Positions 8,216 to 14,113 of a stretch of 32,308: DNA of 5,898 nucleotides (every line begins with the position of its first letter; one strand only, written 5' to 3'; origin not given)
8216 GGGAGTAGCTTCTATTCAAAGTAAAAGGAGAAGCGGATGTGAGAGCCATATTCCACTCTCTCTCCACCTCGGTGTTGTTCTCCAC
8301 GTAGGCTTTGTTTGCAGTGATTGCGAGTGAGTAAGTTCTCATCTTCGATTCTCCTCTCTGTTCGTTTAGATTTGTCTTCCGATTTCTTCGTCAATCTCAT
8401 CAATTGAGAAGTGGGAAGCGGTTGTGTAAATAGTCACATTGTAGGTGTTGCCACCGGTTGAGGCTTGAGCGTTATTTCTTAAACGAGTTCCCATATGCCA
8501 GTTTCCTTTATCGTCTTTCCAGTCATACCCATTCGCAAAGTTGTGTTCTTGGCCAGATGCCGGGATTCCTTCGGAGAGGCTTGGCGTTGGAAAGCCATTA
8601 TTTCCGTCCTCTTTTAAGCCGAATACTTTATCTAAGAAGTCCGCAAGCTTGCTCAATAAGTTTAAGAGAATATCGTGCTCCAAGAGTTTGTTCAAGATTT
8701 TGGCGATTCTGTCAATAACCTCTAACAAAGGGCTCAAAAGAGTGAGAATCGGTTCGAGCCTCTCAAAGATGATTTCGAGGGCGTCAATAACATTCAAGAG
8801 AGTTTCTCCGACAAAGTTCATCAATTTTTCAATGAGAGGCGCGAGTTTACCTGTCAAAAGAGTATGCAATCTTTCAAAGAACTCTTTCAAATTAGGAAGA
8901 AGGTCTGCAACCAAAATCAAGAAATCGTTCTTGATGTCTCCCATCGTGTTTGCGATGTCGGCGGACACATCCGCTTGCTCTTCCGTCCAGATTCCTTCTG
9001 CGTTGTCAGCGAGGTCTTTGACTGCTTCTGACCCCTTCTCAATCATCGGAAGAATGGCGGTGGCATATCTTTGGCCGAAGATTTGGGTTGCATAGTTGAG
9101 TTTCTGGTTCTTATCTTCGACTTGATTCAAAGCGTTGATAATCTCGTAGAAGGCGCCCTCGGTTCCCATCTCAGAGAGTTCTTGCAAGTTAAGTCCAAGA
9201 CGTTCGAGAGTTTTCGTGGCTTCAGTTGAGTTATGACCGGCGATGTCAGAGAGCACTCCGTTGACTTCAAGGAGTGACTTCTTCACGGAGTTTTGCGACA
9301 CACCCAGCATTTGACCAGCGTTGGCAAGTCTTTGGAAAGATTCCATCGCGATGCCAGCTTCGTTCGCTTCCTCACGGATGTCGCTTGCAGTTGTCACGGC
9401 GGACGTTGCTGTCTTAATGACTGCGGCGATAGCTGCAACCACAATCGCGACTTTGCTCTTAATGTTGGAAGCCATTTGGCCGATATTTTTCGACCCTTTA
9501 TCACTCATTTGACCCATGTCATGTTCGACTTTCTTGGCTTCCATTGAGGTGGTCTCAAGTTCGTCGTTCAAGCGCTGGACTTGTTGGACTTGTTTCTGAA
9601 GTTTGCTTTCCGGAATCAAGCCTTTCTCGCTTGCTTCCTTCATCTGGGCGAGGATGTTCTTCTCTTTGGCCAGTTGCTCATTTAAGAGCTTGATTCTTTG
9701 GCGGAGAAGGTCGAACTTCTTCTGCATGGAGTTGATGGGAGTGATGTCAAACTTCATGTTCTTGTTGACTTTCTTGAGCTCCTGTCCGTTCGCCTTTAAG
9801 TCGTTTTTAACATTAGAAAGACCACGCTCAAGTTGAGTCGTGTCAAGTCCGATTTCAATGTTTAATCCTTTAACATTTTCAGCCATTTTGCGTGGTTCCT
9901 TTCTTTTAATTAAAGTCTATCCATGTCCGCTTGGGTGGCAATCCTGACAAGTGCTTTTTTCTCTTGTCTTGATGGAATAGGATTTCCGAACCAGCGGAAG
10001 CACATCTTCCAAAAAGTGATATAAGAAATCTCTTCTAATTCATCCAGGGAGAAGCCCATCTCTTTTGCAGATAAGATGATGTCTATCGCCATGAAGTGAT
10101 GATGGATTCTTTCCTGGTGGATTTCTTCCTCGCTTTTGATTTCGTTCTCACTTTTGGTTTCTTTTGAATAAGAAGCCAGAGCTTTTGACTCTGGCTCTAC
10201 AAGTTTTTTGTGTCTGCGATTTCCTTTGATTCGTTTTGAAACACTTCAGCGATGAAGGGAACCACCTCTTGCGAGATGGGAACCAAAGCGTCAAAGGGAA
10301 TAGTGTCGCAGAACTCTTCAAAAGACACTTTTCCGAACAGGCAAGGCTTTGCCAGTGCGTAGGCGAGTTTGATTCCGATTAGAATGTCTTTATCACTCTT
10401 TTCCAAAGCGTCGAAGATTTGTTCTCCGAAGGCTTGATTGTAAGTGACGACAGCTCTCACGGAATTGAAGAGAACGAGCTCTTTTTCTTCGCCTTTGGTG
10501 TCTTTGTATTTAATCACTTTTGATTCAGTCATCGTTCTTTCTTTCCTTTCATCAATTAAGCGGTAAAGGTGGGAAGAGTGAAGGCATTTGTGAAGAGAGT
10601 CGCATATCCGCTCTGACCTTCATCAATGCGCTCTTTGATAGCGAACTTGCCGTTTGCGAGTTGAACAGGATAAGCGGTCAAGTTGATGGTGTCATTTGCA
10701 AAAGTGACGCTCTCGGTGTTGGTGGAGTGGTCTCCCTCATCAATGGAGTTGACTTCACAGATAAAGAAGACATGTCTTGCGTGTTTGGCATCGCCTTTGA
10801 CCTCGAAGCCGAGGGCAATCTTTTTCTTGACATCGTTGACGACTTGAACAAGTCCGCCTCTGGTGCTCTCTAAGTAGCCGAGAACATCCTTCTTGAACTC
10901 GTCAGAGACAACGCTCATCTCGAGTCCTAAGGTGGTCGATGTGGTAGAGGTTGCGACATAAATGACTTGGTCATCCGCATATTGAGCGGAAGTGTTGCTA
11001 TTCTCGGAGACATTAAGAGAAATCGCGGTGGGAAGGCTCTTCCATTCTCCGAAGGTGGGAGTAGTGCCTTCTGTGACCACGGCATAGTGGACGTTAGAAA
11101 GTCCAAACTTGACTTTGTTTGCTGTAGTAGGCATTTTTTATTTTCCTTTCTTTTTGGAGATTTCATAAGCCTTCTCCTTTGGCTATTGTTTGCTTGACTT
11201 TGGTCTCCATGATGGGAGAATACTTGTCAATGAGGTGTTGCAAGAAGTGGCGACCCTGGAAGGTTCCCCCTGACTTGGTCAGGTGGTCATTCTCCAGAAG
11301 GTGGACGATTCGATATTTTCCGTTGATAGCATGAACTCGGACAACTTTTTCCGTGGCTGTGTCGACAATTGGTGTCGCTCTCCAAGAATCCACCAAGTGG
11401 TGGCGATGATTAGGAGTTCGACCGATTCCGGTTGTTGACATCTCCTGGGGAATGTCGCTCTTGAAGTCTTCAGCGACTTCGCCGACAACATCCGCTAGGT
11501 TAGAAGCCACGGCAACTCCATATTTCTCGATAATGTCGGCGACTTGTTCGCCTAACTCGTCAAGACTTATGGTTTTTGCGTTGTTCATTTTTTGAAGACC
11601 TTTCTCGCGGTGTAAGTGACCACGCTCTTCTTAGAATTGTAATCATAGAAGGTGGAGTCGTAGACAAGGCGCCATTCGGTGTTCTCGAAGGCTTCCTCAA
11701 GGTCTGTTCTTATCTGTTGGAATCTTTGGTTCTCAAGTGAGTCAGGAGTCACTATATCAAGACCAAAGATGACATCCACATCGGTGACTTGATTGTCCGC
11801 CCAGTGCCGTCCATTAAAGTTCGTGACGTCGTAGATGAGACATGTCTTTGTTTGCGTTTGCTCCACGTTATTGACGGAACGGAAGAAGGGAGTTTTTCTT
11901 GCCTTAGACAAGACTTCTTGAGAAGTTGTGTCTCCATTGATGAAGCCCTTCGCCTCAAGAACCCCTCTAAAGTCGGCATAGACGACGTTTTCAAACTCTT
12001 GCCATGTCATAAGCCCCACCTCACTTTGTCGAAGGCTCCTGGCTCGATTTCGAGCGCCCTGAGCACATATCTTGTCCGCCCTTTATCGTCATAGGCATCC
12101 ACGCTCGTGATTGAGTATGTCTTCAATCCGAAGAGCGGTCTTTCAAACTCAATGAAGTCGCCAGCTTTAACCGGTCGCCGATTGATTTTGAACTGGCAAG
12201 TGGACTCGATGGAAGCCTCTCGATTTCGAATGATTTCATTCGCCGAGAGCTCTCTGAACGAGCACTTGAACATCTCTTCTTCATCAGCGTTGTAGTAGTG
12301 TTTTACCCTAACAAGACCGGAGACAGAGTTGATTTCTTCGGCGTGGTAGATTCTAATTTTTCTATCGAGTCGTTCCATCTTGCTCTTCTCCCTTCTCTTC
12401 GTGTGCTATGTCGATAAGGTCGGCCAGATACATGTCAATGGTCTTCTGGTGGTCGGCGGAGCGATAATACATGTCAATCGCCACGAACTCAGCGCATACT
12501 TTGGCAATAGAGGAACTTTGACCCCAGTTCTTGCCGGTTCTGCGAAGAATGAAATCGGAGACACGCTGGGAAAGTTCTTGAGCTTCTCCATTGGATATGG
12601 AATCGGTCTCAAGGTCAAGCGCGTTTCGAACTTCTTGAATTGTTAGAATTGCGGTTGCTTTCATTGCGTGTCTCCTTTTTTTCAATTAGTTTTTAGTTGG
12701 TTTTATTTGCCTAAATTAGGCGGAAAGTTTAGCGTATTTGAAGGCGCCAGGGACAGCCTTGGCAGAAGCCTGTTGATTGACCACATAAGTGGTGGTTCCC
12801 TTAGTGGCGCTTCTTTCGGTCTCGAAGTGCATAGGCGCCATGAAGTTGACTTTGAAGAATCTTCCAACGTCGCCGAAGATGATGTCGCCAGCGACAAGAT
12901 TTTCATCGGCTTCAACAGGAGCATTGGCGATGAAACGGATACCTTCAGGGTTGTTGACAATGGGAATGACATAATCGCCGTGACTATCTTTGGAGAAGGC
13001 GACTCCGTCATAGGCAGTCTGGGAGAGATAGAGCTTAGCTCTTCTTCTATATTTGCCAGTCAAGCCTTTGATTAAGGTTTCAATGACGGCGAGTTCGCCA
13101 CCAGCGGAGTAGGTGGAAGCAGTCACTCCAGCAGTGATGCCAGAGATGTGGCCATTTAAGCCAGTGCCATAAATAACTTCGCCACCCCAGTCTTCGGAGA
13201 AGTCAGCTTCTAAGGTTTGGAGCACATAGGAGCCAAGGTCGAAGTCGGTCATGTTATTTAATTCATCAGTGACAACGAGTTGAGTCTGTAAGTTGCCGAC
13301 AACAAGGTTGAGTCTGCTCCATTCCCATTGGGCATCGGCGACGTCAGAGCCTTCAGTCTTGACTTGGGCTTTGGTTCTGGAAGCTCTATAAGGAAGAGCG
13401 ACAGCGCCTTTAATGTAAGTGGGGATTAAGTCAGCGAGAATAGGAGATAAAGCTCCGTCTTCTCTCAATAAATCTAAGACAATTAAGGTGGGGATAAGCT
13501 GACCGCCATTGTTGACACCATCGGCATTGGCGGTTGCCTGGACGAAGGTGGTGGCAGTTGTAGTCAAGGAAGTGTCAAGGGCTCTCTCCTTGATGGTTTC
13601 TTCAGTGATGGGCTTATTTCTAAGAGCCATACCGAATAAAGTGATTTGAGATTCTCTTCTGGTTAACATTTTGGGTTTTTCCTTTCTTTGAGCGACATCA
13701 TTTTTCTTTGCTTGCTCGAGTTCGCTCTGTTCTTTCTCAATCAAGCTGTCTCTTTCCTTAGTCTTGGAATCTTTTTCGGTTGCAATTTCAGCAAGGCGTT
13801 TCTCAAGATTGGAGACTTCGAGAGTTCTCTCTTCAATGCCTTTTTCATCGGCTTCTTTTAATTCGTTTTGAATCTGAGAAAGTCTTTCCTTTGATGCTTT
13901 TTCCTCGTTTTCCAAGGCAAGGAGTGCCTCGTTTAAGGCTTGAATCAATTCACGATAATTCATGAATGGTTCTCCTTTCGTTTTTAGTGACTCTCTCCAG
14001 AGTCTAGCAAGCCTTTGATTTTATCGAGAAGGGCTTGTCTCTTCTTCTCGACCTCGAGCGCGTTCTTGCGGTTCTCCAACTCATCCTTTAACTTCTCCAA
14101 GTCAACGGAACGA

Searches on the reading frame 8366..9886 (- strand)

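Call 67: search_protein_families(library=phrogs, proteins=[window:8366-9886:-], max_evalue=0.001)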
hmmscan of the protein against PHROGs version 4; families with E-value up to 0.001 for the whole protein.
window:8366-9886:- (506 aa): 17 families
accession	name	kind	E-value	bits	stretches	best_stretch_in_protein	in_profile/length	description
phrog_58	-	tail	1e-24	88.1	1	1-391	170-578/1544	tail length tape measure protein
phrog_8462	-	tail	6.3e-23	82.4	1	125-355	30-262/672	tail length tape measure protein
phrog_9483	-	tail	1.8e-20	74.1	1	123-297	21-197/657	tail length tape measure protein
phrog_1272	-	tail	6.5e-17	61.6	2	1-173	71-269/1606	tail length tape measure protein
phrog_2276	-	tail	2.2e-16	60.7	1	99-398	32-323/673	tail length tape measure protein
phrog_2854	-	tail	1.2e-14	55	1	126-377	29-308/855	tail length tape measure protein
phrog_15002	-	unknown function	1.1e-13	52.7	1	1-154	1-156/183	-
phrog_4704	-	tail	1.3e-10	41.6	1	1-190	4-178/625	tail length tape measure protein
phrog_1533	-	tail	2.3e-10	39.6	2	1-182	3-179/1688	tail length tape measure protein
phrog_1293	-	tail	1.1e-09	37.7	1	1-158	2-176/1424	tail length tape measure protein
phrog_5755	-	tail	3.1e-09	37.3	1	1-95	2-96/541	tail length tape measure protein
phrog_8125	-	tail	5.3e-08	33.3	1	93-381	38-314/578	tail length tape measure protein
phrog_167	-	tail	1.5e-07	30.6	1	54-272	171-378/1555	tail length tape measure protein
phrog_33680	-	unknown function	2.2e-07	30.3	1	219-356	371-517/726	-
phrog_23464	-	unknown function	4.3e-07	30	1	4-240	3-242/539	-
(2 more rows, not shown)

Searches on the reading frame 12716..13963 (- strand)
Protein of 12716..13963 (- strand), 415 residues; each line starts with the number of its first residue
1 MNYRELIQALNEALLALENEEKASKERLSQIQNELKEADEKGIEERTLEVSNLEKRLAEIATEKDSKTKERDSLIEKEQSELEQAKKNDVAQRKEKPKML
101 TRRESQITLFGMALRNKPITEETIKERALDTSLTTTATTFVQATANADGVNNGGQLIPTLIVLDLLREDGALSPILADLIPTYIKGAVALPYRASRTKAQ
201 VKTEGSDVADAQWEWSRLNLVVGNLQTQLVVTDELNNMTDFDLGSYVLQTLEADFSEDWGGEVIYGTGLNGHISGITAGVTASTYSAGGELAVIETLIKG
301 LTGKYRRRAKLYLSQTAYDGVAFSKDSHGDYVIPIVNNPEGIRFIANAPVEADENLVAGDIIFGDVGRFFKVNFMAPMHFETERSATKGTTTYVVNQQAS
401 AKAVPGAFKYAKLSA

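Call 9: search_protein_families(library=pfam, proteins=[window:12716-13963:-], max_evalue=0.001)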
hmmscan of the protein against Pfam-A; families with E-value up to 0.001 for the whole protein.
window:12716-13963:- (415 aa): 1 family
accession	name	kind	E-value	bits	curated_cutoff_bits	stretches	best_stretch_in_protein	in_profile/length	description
PF05065.19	Phage_capsid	-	2e-16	60.6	24.2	1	153-412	1-279/280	Phage capsid family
